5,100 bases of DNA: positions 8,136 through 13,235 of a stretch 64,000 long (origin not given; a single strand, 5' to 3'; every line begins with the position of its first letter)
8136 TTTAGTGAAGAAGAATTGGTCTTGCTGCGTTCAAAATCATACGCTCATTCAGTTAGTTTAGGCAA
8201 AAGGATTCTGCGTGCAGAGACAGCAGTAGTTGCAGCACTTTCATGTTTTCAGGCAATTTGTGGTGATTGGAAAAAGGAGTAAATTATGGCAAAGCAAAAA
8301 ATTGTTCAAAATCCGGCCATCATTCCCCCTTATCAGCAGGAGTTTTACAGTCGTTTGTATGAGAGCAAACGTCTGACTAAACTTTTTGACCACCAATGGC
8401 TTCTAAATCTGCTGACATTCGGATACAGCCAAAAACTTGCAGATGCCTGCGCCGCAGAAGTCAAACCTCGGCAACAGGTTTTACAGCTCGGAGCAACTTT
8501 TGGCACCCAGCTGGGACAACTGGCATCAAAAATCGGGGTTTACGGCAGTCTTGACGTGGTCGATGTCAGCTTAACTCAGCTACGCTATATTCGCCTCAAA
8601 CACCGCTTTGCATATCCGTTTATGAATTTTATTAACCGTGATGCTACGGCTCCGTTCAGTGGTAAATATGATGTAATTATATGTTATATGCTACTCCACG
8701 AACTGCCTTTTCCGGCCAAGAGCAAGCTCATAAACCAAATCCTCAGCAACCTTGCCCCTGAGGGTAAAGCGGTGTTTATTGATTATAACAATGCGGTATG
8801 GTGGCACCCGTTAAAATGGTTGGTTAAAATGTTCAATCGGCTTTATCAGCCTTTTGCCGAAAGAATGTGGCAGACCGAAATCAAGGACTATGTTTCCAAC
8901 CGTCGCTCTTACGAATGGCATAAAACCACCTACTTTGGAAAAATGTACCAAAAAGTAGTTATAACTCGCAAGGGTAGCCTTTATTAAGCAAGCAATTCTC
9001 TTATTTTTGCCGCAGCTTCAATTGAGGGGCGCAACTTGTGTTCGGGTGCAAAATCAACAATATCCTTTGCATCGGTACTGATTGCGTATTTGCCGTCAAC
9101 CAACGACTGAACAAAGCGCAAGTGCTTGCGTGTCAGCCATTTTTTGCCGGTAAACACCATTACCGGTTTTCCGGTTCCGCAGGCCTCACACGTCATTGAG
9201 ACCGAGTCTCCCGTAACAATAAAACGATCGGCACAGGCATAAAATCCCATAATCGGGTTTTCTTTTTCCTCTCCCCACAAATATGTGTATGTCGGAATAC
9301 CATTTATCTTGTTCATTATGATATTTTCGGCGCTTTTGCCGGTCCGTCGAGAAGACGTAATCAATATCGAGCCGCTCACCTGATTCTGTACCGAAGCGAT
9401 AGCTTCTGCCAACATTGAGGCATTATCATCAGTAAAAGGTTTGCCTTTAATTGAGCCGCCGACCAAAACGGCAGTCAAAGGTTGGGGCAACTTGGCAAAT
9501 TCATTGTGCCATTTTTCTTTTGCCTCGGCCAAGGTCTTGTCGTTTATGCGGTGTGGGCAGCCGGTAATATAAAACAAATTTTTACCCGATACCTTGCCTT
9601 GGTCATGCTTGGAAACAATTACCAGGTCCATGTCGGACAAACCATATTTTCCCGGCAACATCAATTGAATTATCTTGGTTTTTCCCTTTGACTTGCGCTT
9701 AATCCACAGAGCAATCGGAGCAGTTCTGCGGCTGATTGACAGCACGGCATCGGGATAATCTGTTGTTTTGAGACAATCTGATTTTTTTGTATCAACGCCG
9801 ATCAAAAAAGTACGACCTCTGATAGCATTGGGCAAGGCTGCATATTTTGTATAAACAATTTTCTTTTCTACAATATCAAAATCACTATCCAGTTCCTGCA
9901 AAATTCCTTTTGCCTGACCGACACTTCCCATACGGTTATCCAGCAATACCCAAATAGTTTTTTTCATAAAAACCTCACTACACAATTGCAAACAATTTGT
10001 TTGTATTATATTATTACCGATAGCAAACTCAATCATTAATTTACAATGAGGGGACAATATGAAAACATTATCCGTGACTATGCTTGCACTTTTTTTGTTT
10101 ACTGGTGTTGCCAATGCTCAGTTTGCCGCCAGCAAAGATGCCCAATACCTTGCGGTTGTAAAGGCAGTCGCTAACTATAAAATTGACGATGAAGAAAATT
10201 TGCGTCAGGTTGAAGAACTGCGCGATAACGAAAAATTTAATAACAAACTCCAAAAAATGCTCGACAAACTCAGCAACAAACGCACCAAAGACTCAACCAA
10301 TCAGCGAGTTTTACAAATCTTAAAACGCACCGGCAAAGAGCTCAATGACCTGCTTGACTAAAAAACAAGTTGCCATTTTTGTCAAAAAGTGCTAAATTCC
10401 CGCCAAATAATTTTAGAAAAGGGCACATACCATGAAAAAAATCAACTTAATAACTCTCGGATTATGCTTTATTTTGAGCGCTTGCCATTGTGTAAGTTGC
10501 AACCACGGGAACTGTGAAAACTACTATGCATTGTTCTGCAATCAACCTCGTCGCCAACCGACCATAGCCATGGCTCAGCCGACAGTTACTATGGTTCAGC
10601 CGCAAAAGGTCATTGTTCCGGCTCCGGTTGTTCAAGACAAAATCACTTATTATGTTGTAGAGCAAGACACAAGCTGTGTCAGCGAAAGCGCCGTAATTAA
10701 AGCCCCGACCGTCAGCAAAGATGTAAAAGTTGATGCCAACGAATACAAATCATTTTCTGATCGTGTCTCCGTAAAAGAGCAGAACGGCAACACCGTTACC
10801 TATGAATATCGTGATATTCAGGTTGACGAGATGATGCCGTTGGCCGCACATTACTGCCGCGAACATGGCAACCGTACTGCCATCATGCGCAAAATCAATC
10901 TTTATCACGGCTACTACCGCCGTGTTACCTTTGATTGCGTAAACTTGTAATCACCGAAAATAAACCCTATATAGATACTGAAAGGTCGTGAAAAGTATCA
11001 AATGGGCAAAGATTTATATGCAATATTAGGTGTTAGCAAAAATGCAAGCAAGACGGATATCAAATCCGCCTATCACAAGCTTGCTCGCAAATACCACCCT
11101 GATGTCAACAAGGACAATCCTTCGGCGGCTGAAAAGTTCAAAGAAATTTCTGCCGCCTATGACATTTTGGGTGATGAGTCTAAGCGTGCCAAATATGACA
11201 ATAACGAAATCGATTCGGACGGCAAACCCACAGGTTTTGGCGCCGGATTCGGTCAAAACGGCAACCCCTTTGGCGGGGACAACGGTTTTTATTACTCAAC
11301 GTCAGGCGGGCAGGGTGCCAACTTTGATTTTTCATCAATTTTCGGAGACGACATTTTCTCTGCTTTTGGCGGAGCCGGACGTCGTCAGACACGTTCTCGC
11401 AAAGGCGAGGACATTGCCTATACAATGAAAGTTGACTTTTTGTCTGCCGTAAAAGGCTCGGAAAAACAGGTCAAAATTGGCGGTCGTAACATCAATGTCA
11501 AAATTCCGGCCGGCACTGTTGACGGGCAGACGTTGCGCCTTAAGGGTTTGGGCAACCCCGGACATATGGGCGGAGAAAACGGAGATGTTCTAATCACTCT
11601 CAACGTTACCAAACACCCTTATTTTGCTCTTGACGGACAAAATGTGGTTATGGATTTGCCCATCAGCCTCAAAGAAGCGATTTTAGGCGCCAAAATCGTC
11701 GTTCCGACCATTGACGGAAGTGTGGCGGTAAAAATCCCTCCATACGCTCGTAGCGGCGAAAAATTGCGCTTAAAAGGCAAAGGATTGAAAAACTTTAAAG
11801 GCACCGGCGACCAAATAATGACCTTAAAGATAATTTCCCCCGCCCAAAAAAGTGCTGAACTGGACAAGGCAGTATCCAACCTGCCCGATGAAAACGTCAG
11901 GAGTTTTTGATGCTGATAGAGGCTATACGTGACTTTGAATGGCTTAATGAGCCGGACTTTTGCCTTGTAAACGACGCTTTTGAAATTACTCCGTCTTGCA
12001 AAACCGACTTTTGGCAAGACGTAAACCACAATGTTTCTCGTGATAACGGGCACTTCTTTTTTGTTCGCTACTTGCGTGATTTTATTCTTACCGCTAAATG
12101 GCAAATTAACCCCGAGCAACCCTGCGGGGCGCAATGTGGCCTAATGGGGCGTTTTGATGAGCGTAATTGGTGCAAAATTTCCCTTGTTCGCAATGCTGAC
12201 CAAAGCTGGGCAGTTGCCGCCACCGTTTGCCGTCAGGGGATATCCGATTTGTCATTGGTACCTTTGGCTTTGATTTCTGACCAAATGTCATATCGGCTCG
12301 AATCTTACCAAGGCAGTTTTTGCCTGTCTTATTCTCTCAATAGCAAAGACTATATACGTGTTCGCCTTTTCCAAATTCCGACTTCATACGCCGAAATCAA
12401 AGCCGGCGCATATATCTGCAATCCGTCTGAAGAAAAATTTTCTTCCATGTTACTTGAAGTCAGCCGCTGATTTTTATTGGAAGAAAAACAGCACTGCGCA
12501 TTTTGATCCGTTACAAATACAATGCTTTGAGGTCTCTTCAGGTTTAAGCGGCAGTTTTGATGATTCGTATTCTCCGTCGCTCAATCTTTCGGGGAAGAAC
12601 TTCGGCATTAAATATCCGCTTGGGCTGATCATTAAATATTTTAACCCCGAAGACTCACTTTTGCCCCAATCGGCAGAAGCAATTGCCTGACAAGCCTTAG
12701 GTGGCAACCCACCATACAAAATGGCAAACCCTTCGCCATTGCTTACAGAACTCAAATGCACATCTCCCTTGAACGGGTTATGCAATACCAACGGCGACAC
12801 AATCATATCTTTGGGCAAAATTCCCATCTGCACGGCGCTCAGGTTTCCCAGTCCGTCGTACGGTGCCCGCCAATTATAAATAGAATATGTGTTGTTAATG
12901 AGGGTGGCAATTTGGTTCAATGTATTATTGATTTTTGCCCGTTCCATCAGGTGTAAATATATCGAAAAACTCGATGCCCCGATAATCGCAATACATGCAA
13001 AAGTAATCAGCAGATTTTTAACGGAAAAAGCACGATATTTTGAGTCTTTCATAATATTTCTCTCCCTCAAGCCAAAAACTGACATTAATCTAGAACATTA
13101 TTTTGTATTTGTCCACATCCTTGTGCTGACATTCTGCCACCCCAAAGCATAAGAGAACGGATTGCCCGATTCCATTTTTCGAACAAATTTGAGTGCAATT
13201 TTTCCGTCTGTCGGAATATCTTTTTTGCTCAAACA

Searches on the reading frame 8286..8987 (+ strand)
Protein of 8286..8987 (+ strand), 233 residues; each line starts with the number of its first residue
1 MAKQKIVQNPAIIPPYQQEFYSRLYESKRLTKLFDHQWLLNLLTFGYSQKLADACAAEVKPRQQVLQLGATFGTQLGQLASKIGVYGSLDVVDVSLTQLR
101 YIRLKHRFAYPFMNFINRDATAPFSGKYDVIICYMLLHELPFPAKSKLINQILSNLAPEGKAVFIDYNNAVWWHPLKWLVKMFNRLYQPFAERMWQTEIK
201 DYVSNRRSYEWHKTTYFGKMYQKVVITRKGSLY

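Call 7: search_protein_families(library=pfam, proteins=[window:8286-8987:+], max_evalue=0.001)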
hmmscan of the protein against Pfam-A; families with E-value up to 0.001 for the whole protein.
window:8286-8987:+ (233 aa): 5 families
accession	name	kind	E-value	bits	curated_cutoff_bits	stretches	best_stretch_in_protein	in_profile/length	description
PF13649.12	Methyltransf_25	-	2e-08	35.2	27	1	65-160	1-97/97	Methyltransferase domain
PF13489.12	Methyltransf_23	-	5.1e-07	30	27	1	117-177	71-124/164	Methyltransferase domain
PF08242.18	Methyltransf_12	-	1.7e-06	29.1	30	1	66-161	1-97/98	Methyltransferase domain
PF13847.12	Methyltransf_31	-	9.3e-06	25.8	27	1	63-170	5-115/145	Methyltransferase domain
PF08241.18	Methyltransf_11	-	0.00013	23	21.2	1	66-164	1-95/95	Methyltransferase domain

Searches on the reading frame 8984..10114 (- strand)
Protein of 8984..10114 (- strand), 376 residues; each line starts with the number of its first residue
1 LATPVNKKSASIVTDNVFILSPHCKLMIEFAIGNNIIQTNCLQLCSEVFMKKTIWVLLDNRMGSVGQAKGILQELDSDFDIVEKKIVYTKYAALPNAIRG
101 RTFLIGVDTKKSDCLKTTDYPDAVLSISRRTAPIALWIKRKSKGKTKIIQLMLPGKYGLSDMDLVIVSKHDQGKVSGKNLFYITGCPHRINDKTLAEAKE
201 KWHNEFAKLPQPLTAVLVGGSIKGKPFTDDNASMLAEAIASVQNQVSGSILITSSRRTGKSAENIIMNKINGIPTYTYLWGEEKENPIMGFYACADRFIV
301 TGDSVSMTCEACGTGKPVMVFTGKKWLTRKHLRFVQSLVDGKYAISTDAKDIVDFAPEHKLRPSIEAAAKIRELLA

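Call 7: search_protein_families(library=pfam, proteins=[window:8984-10114:-], max_evalue=0.001)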
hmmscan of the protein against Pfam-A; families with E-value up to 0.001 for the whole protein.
window:8984-10114:- (376 aa): 1 family
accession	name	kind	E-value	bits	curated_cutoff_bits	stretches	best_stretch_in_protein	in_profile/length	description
PF06258.17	Mito_fiss_Elm1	-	9.3e-68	229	27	1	63-374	2-303/304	Mitochondrial fission ELM1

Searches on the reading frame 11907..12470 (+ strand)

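Call 7: search_protein_families(library=pfam, proteins=[window:11907-12470:+], max_evalue=0.001)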
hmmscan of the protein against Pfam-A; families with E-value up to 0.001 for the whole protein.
window:11907-12470:+ (187 aa): 1 family
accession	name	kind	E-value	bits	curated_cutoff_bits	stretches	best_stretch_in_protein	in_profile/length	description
PF07081.18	DUF1349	-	8.1e-30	104.3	32.4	1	12-179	1-168/179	Protein of unknown function (DUF1349)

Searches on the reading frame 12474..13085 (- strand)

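Call 8: search_protein_families(library=pfam, proteins=[window:12474-13085:-], max_evalue=0.001)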
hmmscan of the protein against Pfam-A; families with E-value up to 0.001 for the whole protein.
window:12474-13085:- (203 aa): 2 families
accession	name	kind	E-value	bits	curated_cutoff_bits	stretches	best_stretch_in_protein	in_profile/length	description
PF08805.16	PilS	-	1.4e-09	38.6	22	1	51-137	3-92/138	PilS N terminal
PF05307.16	Bundlin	-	1.6e-06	28.9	22.3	1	50-145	7-107/151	Bundlin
